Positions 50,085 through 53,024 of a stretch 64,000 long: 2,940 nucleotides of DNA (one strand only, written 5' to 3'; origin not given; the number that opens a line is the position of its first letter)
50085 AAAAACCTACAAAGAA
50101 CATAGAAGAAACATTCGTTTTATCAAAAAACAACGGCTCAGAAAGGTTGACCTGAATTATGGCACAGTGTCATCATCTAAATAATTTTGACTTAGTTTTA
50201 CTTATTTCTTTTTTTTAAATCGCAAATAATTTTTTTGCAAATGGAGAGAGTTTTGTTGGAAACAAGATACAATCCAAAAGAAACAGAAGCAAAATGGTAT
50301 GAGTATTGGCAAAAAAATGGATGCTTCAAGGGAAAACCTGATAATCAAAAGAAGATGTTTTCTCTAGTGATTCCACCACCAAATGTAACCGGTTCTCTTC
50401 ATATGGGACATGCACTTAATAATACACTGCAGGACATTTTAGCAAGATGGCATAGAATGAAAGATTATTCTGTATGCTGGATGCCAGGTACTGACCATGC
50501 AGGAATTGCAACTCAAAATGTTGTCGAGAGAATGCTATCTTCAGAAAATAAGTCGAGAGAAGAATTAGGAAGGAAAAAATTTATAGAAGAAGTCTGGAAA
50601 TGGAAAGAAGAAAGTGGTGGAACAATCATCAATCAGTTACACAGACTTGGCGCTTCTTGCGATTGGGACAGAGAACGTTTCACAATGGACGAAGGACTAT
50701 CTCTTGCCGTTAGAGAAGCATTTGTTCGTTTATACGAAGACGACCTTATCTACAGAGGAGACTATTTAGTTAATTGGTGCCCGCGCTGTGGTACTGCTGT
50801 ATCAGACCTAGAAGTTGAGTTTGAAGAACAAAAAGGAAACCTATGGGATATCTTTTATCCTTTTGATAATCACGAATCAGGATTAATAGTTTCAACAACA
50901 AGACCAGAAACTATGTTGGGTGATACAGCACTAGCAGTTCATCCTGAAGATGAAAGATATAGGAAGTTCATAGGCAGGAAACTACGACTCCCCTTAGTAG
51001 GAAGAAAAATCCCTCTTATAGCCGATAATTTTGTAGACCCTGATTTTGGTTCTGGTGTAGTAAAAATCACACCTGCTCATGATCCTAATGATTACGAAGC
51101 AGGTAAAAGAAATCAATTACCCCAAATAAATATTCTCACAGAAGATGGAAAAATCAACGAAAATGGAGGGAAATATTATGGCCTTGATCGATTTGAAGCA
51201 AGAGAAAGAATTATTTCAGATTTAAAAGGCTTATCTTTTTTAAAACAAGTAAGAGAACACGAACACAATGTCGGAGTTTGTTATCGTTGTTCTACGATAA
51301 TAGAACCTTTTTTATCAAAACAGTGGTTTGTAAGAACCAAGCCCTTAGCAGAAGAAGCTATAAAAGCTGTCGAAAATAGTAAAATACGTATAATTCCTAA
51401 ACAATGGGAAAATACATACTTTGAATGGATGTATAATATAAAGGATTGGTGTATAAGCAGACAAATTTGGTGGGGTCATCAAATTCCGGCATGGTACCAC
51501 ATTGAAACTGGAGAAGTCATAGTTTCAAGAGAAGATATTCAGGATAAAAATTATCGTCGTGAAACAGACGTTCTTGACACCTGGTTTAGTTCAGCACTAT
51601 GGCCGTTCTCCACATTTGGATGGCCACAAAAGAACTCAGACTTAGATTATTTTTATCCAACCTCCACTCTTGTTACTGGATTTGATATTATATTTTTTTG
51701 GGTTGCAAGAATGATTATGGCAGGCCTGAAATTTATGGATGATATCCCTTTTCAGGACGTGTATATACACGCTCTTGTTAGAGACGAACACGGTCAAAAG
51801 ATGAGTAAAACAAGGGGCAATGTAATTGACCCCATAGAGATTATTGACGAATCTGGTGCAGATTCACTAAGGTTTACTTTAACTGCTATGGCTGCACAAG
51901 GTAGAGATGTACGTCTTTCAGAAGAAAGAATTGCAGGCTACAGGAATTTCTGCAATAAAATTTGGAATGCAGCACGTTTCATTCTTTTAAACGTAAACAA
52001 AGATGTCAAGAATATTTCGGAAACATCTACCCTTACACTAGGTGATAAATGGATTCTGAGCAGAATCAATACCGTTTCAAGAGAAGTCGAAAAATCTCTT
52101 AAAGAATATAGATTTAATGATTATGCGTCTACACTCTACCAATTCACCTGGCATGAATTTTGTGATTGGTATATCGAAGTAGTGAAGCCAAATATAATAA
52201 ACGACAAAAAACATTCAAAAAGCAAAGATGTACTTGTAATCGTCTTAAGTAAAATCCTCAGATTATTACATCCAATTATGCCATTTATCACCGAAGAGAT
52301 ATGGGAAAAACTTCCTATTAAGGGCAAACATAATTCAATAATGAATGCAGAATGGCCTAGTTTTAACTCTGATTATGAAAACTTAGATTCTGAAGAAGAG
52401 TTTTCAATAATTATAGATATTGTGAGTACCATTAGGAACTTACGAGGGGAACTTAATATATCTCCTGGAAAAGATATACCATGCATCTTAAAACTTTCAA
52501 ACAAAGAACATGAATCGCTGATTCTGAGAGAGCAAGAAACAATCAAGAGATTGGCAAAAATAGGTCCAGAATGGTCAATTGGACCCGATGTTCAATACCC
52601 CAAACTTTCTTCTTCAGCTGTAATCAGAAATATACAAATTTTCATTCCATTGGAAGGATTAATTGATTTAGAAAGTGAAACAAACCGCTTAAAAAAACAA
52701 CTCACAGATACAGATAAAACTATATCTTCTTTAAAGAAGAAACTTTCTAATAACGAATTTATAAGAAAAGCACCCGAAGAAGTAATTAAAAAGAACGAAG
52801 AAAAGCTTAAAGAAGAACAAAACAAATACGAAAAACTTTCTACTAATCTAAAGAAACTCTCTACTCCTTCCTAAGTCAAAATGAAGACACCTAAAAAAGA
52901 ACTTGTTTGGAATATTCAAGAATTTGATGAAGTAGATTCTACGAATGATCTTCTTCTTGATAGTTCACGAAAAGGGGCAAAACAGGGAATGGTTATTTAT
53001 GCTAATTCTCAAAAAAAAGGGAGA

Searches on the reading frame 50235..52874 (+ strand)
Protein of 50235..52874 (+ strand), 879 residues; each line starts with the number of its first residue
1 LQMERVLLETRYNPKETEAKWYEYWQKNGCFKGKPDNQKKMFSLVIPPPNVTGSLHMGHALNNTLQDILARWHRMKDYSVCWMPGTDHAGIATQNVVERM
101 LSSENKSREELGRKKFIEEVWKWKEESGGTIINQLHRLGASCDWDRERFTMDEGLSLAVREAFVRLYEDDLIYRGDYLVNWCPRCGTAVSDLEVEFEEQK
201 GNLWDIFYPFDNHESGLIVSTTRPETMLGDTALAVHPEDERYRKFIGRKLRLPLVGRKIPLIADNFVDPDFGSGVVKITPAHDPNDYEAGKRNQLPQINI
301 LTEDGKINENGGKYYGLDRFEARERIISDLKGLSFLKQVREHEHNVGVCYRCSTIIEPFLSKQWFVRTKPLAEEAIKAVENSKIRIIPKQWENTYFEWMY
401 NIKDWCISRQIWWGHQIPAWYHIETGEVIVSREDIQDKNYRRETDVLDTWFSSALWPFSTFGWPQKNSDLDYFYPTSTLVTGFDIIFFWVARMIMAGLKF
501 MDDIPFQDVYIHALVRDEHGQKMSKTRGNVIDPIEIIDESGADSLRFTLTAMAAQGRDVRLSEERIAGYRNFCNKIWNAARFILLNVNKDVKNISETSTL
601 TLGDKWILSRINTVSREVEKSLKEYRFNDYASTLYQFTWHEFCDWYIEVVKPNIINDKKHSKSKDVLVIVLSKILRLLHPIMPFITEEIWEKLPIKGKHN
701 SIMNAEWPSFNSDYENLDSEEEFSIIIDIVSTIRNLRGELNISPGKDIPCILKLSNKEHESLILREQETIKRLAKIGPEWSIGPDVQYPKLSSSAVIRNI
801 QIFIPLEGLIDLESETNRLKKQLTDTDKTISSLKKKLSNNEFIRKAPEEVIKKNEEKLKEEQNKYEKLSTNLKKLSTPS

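Call 20: search_protein_families(library=pfam, proteins=[window:50235-52874:+])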
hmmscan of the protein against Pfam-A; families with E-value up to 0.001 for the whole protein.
window:50235-52874:+ (879 aa): 7 families
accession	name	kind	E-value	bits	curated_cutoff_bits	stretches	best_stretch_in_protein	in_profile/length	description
PF00133.28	tRNA-synt_1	-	1.9e-147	491.8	22.7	1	20-562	1-414/414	tRNA synthetases class I (I, L, M and V)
PF08264.19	Anticodon_1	-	1.8e-46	158.1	25.1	1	604-748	1-144/148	Anticodon-binding domain of tRNA ligase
PF09334.17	tRNA-synt_1g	-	9.9e-17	61.2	20.1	2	361-568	181-373/391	tRNA synthetases class I (M)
PF10458.14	Val_tRNA-synt_C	-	2.1e-15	57.2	25.9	1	811-875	1-65/66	Valyl tRNA synthetase tRNA binding arm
PF13603.12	tRNA-synt_1_2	-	1.2e-08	35.2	25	1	246-305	85-144/185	Leucyl-tRNA synthetase, editing domain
PF06810.17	Phage_scaffold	-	8e-05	23.1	35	1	804-871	31-98/170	Phage capsid assembly scaffolding protein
PF01406.26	tRNA-synt_1e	-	8.2e-05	22.5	27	0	502-552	233-283/301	tRNA synthetases class I (C) catalytic domain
